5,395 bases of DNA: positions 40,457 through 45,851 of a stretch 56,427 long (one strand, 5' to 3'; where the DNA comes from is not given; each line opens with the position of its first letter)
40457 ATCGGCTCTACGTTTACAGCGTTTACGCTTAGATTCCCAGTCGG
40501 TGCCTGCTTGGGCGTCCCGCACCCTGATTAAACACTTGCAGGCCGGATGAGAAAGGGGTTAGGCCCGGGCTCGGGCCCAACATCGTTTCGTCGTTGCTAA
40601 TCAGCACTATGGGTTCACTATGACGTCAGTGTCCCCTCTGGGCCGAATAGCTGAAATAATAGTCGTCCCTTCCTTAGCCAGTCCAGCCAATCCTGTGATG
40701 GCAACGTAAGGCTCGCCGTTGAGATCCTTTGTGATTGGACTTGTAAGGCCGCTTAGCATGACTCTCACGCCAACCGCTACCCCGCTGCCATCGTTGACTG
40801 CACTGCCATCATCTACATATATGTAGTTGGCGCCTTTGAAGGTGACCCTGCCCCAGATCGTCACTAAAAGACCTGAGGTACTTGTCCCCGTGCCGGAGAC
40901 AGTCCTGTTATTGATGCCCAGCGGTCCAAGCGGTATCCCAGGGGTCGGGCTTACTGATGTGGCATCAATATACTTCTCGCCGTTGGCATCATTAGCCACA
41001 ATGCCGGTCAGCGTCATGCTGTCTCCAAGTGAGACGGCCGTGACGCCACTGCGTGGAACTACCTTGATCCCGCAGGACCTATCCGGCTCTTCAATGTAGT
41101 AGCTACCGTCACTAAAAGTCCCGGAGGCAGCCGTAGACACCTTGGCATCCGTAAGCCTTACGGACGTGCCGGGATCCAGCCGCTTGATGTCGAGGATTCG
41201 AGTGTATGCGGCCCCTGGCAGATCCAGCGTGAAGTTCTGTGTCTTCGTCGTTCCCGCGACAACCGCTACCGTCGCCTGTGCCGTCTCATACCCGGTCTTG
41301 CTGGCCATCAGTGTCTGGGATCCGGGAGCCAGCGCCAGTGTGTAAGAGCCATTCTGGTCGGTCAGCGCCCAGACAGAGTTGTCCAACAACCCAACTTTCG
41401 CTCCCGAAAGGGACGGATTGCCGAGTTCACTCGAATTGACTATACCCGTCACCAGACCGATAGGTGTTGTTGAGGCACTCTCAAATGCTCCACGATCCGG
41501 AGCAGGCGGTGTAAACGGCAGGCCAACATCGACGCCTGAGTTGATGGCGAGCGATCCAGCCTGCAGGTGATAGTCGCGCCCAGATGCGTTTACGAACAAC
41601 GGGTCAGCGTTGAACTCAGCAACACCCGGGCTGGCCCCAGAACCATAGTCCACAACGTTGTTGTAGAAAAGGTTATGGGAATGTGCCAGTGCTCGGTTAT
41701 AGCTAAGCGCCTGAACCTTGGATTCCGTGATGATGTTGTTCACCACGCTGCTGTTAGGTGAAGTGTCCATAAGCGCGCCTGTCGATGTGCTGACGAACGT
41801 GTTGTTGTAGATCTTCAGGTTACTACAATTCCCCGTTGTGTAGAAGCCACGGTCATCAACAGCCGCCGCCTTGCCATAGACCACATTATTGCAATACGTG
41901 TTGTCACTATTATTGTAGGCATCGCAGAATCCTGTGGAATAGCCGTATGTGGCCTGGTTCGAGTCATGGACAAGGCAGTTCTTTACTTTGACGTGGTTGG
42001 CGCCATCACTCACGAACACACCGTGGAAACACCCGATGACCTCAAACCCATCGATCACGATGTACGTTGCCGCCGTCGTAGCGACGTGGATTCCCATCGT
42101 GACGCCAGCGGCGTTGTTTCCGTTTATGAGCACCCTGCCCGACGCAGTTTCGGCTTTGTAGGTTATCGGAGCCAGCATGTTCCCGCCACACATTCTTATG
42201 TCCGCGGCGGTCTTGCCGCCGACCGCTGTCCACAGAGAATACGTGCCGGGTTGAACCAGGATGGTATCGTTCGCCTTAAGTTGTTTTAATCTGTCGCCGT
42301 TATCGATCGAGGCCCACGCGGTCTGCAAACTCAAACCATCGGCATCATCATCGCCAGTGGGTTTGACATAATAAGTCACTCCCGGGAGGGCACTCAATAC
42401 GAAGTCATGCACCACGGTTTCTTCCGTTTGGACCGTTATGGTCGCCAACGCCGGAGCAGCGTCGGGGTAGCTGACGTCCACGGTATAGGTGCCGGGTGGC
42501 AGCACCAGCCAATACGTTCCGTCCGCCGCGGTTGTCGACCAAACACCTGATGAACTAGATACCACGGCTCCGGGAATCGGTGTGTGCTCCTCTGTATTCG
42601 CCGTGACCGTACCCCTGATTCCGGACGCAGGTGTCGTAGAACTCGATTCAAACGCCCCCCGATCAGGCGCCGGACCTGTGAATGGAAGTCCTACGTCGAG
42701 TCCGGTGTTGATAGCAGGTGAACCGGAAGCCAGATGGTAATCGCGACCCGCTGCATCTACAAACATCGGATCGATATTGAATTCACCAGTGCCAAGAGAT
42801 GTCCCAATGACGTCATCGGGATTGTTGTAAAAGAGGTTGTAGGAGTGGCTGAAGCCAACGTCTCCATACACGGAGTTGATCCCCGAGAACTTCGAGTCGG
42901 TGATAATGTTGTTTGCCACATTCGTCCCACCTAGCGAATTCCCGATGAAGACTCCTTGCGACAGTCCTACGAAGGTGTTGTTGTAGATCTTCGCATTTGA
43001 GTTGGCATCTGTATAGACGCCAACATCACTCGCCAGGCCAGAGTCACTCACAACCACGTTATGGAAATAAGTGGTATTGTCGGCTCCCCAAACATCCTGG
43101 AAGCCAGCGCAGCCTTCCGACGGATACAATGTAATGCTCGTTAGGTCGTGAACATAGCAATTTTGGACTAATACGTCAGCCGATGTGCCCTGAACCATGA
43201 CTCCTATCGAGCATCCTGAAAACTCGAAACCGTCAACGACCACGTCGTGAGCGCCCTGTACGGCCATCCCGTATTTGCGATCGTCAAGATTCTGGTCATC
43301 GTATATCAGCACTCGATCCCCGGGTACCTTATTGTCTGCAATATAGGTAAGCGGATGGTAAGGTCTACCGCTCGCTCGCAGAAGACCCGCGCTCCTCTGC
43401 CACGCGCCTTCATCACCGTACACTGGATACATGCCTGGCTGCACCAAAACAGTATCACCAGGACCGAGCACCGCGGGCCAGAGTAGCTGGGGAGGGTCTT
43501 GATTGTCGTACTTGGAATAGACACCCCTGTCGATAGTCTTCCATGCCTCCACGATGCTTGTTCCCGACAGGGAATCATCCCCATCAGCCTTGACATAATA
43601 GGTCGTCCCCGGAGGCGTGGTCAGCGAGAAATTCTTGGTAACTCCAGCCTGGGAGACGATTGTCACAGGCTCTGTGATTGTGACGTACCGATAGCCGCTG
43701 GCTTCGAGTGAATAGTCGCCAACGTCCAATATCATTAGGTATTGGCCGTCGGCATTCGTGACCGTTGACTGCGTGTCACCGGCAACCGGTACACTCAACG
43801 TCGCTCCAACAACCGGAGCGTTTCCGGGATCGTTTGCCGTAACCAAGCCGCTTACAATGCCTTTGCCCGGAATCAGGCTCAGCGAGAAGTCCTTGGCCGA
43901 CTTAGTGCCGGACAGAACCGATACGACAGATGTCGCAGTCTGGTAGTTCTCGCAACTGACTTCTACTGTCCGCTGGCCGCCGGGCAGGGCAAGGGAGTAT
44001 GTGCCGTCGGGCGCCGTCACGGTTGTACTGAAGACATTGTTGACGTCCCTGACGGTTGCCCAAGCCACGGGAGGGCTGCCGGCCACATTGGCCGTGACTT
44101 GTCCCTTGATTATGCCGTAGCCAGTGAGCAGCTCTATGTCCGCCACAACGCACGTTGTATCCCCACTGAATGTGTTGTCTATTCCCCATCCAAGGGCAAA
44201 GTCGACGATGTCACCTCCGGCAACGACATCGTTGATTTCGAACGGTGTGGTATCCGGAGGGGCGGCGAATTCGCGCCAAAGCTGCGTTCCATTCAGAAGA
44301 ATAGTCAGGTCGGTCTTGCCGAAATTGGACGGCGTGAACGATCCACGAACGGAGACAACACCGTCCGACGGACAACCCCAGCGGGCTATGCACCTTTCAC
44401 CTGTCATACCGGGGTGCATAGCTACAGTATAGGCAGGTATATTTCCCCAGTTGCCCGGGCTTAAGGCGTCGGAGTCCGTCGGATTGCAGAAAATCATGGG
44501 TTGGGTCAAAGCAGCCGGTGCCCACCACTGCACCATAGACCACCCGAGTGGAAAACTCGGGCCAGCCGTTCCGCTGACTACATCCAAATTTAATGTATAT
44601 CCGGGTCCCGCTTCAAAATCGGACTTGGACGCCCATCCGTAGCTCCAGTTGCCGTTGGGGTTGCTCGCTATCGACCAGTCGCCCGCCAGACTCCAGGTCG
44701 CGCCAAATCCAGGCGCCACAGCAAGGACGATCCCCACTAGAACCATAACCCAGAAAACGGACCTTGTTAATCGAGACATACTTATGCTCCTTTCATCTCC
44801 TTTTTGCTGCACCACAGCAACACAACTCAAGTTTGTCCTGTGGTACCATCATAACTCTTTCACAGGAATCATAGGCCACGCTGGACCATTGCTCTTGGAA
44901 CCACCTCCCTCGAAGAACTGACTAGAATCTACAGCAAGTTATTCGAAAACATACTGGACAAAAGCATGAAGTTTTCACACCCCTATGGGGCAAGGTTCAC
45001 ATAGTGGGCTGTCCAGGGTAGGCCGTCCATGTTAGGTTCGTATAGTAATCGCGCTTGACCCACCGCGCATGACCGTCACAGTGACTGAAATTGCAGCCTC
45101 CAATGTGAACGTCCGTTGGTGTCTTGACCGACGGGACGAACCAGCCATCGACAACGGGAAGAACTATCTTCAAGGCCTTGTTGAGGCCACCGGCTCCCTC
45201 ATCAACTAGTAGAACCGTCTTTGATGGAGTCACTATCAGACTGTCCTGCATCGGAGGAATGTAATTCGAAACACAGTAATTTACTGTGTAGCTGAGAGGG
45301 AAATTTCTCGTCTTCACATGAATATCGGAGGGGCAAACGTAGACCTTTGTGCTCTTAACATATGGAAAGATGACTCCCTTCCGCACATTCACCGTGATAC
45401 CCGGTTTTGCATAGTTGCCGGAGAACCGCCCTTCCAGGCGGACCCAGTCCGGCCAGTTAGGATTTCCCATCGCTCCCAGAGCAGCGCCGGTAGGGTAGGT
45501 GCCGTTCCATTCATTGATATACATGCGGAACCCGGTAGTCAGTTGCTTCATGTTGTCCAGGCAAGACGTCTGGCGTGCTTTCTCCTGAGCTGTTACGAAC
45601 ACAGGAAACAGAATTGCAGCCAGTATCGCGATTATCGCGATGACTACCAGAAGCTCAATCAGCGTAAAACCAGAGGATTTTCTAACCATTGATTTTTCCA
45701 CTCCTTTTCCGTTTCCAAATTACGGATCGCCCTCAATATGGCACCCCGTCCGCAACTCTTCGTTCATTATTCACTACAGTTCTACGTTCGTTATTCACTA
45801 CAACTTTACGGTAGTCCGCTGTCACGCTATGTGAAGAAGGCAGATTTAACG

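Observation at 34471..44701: Uncharacterised roughly 190-aa N-terminal module (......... ... AMHPG ... RW.AP..G ... GD.VDF) shared by three neighbouring secreted proteins, one of which is only this module plus a PEP-CTERM anchor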

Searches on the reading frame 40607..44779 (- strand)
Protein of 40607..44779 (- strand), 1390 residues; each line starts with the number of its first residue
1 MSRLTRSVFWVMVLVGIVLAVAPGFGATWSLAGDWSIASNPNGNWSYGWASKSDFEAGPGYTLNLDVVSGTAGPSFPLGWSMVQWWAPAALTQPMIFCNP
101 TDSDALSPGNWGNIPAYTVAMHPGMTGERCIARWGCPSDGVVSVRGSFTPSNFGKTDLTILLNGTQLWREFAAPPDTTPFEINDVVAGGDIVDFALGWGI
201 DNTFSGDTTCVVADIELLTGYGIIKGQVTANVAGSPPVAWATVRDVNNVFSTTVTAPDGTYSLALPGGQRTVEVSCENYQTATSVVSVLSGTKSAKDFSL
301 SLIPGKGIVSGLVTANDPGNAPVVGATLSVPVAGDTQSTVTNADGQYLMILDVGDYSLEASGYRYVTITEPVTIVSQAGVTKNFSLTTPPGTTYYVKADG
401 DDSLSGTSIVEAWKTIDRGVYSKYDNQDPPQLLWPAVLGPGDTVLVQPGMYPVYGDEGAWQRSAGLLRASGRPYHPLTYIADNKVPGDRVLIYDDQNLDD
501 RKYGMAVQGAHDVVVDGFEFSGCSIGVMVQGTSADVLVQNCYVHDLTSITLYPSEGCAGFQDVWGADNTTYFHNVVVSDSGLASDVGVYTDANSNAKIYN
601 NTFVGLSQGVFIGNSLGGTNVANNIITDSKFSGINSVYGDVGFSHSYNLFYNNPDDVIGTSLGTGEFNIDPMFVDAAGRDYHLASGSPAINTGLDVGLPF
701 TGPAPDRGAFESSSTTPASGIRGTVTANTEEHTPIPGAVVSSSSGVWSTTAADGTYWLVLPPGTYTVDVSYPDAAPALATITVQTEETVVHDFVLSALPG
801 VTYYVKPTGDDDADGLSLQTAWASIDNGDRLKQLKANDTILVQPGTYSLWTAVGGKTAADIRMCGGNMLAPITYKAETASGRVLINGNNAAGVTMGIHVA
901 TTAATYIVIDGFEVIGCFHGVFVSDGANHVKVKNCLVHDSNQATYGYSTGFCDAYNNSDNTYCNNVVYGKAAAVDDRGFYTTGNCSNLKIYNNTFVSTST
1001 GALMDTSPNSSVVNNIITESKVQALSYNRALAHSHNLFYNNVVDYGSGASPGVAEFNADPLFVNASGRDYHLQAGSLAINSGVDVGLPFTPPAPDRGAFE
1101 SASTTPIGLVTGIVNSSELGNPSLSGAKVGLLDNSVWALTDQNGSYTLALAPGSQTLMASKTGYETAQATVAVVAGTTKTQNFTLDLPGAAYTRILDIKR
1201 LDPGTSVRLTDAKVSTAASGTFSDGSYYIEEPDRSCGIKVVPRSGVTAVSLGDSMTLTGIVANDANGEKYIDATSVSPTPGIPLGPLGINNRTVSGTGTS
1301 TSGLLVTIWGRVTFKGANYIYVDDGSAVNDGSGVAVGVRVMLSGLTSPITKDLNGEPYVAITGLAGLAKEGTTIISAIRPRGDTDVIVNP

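Call 8: search_protein_families(library=pfam, proteins=[window:40607-44779:-], max_evalue=0.1)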
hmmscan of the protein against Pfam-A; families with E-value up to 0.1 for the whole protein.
window:40607-44779:- (1390 aa): 5 families
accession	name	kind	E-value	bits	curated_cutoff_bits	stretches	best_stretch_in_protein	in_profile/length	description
PF13620.12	CarboxypepD_reg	-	8.8e-41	138.6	32.3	4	721-795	2-81/82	Carboxypeptidase regulatory-like domain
PF13715.12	CarbopepD_reg_2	-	4.7e-31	107.1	32.2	4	1111-1185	2-76/88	CarboxypepD_reg-like domain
PF13229.12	Beta_helix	-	5.6e-15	55.8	25.9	3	880-1042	8-157/158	Right handed beta helix region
PF05048.19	NosD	-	2.2e-10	40.8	23.6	2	500-653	36-167/212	Periplasmic copper-binding protein (NosD)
PF08308.17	PEGA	-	2.5e-09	37.3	20.8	0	759-792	30-64/71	PEGA domain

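Call 9: search_protein_families(library=ncbifam, proteins=[window:40607-44779:-], max_evalue=0.1)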
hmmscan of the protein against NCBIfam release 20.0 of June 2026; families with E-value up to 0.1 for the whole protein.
window:40607-44779:- (1390 aa): 4 families
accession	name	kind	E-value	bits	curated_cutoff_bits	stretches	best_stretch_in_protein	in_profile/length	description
NF052345.1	S_layer_anammox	exception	8.8e-23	79.7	1400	4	1100-1186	1302-1392/1596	Kustd1514 family S-layer glycoprotein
NF041899.1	pec_ly_PelN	equivalog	2e-11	43.3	740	2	680-712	404-436/437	pectate lyase PelN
TIGR04247.1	NosD_copper_fam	subfamily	3.2e-07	29.3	300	1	572-662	207-294/377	nitrous oxide reductase family maturation protein NosD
NF041518.1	choice_anch_Q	domain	0.00016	21.8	25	0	680-712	16-57/58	choice-of-anchor Q domain-containing protein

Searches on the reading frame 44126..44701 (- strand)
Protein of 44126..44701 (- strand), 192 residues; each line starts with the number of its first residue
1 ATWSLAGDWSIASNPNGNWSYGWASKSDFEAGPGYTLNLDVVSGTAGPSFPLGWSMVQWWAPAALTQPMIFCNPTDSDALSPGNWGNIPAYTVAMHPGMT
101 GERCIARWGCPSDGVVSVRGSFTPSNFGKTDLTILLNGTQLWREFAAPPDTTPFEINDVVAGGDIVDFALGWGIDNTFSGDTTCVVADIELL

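Call 40: search_protein_families(library=pfam, proteins=[window:44126-44701:-], max_evalue=10)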
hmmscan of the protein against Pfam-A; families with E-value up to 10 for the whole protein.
window:44126-44701:- (192 aa): 1 family
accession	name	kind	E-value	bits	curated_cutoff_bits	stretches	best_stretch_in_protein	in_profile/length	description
PF16720.10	Albumin_I_a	-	5.2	7.5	23.8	1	12-35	22-45/48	Albumin I chain a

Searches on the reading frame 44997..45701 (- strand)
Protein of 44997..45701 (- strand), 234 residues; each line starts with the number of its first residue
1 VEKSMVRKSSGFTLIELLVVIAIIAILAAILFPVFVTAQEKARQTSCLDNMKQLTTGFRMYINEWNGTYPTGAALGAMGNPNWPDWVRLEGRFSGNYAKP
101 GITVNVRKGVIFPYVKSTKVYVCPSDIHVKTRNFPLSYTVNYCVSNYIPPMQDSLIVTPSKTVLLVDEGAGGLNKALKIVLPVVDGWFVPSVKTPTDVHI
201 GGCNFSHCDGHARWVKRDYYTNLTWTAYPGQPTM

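Call 30: search_protein_families(library=pfam, proteins=[window:44997-45701:-], max_evalue=0.001)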
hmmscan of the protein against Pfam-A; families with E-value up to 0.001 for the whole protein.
window:44997-45701:- (234 aa): 2 families
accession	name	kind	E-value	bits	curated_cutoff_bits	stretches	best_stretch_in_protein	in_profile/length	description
PF07963.17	N_methyl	-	2.1e-09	37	21.2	1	7-32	2-27/27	Prokaryotic N-terminal methylation motif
PF07596.16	SBP_bac_10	-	2.6e-07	31.4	23.3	1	38-85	3-49/268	Protein of unknown function (DUF1559)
